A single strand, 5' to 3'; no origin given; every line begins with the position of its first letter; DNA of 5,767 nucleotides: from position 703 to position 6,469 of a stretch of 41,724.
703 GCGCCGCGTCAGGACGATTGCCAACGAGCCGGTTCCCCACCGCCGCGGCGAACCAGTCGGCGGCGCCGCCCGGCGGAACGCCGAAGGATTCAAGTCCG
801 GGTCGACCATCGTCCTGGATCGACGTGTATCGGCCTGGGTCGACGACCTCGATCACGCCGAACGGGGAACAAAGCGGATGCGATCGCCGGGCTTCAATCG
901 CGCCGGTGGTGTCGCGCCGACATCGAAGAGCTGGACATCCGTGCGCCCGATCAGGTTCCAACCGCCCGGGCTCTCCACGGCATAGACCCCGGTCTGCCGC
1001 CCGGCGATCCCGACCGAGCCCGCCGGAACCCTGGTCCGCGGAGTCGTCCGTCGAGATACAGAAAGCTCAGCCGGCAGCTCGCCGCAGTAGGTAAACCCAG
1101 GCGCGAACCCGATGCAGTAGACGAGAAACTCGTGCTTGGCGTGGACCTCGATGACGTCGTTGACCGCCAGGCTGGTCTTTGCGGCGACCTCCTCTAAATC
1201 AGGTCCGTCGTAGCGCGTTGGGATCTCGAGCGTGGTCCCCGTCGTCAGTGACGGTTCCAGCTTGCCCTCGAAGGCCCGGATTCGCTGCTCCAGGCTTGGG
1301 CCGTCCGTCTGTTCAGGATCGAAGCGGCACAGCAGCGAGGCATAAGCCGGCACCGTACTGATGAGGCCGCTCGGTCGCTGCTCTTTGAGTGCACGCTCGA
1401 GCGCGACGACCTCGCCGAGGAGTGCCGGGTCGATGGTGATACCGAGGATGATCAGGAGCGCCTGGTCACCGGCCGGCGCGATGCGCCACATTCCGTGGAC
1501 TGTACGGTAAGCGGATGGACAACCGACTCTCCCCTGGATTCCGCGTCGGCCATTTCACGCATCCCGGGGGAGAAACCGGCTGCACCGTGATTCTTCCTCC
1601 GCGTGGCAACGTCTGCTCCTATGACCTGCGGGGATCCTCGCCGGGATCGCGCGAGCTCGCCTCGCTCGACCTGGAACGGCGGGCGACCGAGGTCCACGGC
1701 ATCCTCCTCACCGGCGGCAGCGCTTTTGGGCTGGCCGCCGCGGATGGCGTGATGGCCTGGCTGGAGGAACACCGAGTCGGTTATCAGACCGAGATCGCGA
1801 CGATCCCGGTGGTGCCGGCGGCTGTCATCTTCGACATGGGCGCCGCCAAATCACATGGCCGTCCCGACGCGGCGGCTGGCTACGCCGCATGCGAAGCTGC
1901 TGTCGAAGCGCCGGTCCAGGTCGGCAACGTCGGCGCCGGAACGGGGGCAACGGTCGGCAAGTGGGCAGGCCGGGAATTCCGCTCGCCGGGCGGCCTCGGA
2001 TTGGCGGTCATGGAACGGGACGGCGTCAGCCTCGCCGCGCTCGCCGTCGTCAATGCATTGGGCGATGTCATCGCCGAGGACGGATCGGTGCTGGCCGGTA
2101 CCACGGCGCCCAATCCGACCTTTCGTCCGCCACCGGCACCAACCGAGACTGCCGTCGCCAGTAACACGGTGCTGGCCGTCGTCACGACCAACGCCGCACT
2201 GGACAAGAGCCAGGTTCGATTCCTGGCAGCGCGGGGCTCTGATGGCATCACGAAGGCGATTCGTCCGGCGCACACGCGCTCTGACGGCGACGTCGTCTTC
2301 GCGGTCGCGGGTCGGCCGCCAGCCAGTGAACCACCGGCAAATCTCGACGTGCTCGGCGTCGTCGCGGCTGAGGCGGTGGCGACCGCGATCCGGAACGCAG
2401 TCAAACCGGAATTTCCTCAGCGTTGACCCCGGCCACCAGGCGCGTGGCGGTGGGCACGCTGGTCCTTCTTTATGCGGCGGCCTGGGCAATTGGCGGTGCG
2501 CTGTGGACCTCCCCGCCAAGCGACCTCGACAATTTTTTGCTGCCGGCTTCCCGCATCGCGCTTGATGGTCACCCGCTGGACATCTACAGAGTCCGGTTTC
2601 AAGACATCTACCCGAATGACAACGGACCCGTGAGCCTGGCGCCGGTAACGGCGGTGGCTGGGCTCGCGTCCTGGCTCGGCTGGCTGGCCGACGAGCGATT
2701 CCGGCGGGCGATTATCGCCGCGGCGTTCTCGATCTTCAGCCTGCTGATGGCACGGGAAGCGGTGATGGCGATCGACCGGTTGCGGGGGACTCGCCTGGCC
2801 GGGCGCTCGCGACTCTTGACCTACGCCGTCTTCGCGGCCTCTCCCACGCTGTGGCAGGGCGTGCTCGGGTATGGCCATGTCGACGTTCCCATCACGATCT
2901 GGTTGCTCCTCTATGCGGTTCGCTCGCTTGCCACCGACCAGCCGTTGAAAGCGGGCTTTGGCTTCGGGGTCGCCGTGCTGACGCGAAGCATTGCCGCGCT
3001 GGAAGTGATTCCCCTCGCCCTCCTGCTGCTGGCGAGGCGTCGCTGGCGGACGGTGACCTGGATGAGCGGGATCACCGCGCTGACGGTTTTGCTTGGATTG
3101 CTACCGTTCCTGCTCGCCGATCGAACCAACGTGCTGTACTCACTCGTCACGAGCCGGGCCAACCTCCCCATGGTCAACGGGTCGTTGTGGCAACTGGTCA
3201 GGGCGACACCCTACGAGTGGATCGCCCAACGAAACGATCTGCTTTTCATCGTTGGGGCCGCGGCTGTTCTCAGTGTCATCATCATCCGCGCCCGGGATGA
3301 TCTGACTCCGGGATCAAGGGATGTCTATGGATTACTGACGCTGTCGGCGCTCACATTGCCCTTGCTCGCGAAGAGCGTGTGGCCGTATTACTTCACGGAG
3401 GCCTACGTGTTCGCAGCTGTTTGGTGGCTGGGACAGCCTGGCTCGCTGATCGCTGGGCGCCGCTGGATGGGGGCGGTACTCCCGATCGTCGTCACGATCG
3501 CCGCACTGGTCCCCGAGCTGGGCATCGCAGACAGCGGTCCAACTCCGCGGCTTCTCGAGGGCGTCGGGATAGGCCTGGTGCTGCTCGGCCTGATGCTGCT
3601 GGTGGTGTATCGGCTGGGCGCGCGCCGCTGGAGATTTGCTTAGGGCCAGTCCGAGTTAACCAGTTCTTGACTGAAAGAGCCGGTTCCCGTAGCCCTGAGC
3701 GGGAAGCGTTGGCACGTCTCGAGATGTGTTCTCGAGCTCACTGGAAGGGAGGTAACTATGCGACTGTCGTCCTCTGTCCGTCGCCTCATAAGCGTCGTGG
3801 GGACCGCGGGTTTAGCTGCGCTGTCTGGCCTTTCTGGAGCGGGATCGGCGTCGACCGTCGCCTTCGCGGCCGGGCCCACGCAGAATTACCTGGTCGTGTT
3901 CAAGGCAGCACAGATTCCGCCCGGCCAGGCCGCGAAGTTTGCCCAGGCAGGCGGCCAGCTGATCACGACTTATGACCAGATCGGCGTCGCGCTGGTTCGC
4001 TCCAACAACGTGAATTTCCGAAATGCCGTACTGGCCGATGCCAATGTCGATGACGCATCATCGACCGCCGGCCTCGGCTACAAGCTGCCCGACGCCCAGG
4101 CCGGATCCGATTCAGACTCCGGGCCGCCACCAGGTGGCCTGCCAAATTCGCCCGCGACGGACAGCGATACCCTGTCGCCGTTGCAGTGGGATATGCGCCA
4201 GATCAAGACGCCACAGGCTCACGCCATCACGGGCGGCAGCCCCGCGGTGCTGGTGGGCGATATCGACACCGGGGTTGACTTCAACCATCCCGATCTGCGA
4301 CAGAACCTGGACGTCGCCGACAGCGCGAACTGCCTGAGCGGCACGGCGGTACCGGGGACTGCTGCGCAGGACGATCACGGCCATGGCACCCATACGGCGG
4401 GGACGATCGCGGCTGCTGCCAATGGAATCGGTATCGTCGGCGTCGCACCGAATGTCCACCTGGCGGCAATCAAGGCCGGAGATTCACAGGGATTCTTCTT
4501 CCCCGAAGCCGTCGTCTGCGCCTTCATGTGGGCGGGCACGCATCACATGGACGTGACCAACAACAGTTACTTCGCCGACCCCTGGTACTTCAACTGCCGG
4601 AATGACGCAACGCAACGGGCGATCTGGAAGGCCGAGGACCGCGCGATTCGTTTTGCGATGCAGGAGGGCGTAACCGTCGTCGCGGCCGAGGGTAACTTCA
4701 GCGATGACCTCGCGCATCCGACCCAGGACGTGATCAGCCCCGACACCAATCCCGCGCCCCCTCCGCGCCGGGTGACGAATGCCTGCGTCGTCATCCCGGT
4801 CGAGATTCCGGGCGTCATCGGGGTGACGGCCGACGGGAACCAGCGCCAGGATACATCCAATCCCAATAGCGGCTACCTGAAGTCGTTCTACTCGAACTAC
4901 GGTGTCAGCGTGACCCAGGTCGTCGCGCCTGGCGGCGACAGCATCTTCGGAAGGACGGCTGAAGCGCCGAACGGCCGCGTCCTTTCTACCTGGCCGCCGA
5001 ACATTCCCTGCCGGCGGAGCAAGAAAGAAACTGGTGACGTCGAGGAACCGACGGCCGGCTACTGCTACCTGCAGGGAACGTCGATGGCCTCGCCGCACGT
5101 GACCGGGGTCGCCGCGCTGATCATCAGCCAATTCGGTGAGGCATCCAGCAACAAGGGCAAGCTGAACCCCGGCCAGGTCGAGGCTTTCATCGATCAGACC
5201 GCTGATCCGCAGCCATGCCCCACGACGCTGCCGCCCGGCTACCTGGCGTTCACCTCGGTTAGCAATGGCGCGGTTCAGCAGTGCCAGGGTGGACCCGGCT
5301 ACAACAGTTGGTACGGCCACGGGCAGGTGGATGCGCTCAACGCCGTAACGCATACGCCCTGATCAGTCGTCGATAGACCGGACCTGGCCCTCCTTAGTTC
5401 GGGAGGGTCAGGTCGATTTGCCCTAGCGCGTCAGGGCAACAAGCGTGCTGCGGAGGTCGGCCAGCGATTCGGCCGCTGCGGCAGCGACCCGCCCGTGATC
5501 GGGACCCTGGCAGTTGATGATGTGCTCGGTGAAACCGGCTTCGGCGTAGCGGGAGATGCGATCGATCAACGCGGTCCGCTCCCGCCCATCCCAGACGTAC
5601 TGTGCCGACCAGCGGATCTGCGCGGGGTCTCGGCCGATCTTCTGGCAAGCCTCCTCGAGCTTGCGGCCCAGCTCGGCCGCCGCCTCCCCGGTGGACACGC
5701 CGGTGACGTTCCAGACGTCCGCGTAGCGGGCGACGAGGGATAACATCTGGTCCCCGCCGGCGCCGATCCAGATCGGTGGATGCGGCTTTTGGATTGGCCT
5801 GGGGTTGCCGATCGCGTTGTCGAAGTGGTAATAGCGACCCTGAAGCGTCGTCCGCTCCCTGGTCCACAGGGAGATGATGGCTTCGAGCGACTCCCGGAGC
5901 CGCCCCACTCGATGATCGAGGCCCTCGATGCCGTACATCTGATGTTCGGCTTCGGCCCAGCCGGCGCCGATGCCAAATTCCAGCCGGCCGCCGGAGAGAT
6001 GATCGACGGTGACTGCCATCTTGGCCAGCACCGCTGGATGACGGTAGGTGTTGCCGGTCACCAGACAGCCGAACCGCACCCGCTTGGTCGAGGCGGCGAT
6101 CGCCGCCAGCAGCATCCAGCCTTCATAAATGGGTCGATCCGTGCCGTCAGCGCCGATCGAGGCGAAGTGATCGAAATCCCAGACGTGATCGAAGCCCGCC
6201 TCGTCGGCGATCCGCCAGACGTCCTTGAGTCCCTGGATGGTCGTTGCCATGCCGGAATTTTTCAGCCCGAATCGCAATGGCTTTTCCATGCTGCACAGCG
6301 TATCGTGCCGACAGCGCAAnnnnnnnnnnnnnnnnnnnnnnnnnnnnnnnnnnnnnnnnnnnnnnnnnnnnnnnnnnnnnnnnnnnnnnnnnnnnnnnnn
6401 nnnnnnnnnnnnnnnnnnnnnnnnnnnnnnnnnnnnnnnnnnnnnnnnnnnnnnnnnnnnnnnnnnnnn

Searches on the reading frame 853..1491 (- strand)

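Call 91: search_protein_families(library=pfam, proteins=[window:853-1491:-], max_evalue=0.001)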
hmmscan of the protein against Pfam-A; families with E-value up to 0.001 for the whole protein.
window:853-1491:- (212 aa): 1 family
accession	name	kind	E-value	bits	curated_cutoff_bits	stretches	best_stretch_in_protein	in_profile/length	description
PF02682.21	CT_C_D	-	3.4e-67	226.5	22.1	1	2-198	1-201/202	Carboxyltransferase domain, subdomain C and D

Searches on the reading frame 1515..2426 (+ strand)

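Call 21: search_protein_families(library=pfam, proteins=[window:1515-2426:+], max_evalue=0.0001)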
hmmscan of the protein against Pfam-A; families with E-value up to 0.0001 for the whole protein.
window:1515-2426:+ (303 aa): 1 family
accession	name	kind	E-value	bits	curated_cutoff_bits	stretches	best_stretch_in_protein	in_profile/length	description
PF03576.19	Peptidase_S58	-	3.3e-36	125.8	23.9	1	7-296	7-293/307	Peptidase family S58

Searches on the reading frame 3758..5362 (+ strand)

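Call 21: search_protein_families(library=pfam, proteins=[window:3758-5362:+], max_evalue=0.0001)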
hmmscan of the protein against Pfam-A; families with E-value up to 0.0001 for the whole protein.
window:3758-5362:+ (534 aa): 1 family
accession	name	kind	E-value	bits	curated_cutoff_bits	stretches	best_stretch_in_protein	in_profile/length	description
PF00082.27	Peptidase_S8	-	1.2e-41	143.4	21.8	1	163-521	3-287/288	Subtilase family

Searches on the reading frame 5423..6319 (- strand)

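Call 91: search_protein_families(library=pfam, proteins=[window:5423-6319:-], max_evalue=0.001)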
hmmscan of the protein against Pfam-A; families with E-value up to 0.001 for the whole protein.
window:5423-6319:- (298 aa): 1 family
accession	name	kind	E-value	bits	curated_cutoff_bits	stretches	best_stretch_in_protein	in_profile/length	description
PF00296.26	Bac_luciferase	-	3.9e-55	187.8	27.9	1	26-239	20-224/314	Luciferase-like monooxygenase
